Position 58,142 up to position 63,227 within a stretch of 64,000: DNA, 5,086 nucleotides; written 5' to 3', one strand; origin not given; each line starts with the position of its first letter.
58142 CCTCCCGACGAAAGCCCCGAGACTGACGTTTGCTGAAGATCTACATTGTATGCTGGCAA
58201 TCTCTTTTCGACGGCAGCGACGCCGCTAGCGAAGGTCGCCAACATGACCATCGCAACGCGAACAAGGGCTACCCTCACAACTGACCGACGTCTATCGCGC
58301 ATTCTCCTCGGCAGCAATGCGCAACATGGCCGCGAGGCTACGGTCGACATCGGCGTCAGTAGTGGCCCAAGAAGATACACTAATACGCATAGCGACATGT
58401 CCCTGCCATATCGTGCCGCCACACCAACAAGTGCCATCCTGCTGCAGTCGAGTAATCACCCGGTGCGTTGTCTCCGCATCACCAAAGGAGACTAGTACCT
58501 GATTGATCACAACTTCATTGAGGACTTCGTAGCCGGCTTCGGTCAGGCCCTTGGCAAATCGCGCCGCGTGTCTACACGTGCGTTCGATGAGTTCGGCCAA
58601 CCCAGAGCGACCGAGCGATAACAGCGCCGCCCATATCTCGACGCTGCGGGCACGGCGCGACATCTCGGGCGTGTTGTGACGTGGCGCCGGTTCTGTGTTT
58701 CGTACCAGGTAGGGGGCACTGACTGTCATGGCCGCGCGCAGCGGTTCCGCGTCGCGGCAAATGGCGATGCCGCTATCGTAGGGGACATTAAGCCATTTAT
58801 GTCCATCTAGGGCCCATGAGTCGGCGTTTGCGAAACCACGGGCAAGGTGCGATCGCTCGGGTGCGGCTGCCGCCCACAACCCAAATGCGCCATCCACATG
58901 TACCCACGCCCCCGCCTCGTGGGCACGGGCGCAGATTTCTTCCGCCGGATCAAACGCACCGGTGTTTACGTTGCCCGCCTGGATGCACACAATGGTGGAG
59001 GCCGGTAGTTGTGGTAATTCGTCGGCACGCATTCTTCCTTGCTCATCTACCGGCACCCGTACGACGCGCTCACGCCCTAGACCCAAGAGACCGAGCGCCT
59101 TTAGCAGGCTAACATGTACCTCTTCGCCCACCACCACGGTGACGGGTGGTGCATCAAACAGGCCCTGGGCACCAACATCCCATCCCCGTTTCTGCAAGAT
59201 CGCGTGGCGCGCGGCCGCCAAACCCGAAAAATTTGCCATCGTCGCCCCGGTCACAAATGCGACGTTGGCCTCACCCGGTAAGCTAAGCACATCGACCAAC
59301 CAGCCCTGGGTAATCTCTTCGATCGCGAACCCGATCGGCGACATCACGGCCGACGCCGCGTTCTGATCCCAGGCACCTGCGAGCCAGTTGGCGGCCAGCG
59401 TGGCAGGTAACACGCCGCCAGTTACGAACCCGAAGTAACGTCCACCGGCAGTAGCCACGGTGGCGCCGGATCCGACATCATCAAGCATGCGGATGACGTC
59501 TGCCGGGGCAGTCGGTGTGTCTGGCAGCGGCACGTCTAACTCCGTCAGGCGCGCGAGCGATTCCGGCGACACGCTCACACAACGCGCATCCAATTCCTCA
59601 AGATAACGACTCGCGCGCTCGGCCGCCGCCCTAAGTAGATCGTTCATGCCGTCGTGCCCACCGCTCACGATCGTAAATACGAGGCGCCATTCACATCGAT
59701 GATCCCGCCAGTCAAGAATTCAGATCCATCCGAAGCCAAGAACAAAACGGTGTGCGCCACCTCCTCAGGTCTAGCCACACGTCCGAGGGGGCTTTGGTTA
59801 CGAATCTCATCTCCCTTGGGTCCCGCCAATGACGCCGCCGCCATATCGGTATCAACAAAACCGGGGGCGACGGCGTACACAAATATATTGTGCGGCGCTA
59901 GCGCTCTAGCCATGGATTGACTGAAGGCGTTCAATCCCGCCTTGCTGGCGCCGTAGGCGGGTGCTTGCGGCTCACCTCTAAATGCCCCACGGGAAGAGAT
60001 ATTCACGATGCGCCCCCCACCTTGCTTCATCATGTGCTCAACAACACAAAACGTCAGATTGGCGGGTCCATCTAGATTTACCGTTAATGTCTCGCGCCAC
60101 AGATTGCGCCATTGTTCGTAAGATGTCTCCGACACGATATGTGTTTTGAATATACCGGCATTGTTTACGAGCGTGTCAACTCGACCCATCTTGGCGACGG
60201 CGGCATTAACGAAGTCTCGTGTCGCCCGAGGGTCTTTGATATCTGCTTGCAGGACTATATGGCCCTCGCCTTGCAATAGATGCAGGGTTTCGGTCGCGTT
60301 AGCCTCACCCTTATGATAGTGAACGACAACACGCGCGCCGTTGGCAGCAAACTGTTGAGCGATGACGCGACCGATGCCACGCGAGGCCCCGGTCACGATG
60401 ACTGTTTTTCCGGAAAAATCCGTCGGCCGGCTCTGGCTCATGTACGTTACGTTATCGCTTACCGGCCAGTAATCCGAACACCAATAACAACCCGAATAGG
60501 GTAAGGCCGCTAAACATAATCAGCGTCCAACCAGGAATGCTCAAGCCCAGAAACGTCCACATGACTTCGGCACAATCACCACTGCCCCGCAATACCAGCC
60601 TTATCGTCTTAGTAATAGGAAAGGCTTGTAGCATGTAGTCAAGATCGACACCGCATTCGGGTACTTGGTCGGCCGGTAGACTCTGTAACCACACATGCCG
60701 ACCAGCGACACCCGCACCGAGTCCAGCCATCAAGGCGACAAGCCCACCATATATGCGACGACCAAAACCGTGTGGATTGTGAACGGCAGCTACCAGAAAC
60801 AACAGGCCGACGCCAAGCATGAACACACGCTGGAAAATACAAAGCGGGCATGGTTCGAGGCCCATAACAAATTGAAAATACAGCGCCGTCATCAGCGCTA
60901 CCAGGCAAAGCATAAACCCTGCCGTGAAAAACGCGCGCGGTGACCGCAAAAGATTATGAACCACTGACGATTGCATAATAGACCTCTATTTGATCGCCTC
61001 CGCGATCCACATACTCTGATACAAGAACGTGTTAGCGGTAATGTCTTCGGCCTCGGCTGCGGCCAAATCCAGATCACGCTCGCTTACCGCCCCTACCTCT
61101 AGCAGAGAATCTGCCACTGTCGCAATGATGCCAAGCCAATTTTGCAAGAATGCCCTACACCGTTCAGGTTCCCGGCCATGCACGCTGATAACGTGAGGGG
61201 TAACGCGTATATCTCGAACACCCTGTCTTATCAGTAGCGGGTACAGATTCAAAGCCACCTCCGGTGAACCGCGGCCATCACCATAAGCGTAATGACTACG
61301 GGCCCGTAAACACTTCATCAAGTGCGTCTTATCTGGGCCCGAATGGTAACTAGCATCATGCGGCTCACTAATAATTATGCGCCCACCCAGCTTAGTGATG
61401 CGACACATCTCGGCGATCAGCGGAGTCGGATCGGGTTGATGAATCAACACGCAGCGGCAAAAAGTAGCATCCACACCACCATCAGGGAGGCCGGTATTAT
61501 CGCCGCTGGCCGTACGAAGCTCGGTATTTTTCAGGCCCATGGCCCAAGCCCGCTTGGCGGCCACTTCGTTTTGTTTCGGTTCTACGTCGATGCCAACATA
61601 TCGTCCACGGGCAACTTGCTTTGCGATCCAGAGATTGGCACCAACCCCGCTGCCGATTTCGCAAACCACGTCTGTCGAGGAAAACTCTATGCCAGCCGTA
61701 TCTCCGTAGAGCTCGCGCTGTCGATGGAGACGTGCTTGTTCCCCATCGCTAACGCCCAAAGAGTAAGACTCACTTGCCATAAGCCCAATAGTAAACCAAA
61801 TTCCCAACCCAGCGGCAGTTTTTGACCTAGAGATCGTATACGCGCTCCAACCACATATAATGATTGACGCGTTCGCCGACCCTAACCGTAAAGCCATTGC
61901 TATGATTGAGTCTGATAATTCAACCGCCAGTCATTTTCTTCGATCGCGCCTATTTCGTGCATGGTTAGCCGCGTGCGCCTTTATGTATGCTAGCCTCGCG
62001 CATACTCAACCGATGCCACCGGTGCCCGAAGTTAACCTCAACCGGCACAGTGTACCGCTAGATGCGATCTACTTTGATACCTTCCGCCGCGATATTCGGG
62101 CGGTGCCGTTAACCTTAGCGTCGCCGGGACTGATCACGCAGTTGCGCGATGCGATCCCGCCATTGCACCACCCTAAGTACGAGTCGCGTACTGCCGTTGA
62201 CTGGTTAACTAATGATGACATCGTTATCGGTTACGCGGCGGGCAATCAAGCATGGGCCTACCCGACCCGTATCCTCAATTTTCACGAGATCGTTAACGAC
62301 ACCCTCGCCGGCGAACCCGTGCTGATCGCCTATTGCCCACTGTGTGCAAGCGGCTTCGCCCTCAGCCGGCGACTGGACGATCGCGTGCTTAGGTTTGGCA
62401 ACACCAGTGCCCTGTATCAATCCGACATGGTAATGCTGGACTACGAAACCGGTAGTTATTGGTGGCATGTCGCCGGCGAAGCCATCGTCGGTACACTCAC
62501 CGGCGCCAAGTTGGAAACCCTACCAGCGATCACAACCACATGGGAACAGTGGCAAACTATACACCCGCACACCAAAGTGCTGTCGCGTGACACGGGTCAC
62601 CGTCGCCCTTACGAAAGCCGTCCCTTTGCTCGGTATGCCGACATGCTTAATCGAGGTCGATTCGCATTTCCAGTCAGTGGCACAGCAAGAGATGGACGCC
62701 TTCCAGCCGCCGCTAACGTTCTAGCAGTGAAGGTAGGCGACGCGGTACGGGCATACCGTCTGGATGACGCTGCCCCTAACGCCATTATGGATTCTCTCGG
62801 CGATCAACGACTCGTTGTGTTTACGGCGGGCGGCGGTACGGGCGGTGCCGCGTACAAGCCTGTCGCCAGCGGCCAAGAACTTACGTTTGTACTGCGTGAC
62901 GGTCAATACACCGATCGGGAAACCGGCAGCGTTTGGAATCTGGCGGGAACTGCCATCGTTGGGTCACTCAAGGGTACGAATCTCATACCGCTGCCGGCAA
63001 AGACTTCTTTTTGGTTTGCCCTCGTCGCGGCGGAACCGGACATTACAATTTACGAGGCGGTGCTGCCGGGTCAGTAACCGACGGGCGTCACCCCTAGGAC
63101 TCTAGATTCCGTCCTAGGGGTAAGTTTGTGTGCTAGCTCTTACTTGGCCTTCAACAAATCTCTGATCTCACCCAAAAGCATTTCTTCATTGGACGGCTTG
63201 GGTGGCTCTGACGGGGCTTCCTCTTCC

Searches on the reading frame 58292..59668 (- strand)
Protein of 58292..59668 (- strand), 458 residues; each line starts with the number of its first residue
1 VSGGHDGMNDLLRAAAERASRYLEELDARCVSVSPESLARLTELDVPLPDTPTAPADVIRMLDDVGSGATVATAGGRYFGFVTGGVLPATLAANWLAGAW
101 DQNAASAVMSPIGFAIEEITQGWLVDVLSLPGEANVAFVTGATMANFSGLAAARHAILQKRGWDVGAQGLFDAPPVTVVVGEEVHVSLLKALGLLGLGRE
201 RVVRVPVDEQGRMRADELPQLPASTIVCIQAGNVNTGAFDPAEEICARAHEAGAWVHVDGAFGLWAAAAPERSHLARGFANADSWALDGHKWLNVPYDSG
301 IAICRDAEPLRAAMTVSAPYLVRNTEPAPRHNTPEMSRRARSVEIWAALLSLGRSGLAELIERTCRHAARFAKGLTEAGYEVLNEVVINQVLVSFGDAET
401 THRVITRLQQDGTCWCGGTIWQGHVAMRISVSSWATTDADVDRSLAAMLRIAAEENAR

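Call 42: search_protein_families(library=pfam, proteins=[window:58292-59668:-], max_evalue=0.00001)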
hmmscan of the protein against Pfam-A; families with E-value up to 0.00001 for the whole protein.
window:58292-59668:- (458 aa): 2 families
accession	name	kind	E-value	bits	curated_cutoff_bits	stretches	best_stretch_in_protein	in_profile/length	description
PF00282.25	Pyridoxal_deC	-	4e-36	125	27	1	89-391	53-370/375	Pyridoxal-dependent decarboxylase conserved domain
PF00266.25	Aminotran_5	-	1.1e-07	31.6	21.5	1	183-262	97-178/371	Aminotransferase class-V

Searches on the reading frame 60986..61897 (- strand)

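Call 42: search_protein_families(library=pfam, proteins=[window:60986-61897:-], max_evalue=0.00001)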
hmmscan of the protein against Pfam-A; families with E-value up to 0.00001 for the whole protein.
window:60986-61897:- (303 aa): 5 families
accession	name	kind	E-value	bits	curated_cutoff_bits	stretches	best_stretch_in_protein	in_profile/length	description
PF08241.18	Methyltransf_11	-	8.9e-14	52.3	21.2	1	80-176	2-95/95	Methyltransferase domain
PF13847.12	Methyltransf_31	-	3.3e-13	50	27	1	74-180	3-113/145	Methyltransferase domain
PF13649.12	Methyltransf_25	-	3.9e-11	43.9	27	1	78-172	1-97/97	Methyltransferase domain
PF08242.18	Methyltransf_12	-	1.9e-07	32.1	30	1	80-174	2-98/98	Methyltransferase domain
PF13489.12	Methyltransf_23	-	7.1e-07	29.5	27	1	74-185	22-124/164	Methyltransferase domain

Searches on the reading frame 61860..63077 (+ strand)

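Call 42: search_protein_families(library=pfam, proteins=[window:61860-63077:+], max_evalue=0.00001)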
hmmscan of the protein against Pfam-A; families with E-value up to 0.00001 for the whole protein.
window:61860-63077:+ (405 aa): 1 family
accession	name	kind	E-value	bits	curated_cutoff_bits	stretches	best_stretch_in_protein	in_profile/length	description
PF11376.13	DUF3179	-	4.4e-78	263.1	27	1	96-394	1-291/292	Protein of unknown function (DUF3179)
